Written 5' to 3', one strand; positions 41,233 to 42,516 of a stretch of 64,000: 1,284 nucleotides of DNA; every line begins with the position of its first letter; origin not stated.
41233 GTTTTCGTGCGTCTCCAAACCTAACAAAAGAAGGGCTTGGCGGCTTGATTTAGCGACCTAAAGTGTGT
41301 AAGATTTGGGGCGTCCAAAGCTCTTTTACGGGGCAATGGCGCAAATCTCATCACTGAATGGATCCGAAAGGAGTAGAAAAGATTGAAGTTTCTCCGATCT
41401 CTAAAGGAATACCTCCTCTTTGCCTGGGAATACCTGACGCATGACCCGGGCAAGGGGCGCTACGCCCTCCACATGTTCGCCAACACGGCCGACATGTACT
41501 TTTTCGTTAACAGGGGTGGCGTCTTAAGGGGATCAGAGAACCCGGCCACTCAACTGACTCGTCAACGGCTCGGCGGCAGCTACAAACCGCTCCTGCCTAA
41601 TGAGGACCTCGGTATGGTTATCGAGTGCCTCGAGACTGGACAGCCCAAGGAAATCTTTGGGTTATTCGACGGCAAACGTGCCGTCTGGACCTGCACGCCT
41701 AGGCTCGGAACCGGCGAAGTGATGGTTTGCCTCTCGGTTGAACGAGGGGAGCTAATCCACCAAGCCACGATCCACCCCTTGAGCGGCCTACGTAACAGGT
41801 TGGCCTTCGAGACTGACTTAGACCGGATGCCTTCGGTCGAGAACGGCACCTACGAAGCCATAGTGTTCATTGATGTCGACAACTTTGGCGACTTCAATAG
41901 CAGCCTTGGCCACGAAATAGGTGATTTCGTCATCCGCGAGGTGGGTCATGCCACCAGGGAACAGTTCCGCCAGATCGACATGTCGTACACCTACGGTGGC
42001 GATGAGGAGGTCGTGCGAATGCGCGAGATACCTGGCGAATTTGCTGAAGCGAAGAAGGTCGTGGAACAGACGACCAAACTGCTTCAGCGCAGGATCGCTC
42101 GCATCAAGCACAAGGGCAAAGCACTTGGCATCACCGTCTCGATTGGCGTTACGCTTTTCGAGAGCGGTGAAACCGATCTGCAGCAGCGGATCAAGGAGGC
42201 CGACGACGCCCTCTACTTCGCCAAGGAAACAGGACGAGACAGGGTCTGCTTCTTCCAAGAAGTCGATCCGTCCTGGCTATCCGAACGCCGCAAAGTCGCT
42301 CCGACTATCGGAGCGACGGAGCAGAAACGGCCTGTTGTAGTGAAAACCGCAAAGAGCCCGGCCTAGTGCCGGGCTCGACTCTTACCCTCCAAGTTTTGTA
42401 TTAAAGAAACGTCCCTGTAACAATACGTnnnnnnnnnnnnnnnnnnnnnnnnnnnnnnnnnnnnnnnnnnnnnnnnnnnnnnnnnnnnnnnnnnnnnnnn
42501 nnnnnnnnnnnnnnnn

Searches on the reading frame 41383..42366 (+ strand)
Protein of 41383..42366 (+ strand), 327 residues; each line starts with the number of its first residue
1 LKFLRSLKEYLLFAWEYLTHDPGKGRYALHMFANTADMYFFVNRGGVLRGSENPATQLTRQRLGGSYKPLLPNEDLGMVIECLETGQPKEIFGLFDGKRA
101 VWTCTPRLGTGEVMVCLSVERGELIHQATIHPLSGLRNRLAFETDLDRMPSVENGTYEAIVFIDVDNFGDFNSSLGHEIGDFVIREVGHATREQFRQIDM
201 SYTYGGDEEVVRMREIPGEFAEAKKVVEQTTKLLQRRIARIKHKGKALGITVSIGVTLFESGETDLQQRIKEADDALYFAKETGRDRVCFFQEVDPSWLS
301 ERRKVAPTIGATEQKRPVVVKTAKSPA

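Call 62: search_protein_families(library=pfam, proteins=[window:41383-42366:+], max_evalue=0.001)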
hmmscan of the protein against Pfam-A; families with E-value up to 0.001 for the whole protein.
window:41383-42366:+ (327 aa): 1 family
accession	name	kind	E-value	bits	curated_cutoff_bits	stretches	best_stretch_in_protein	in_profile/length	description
PF00990.26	GGDEF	-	1.3e-26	93.8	23.8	1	132-287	5-161/161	Diguanylate cyclase, GGDEF domain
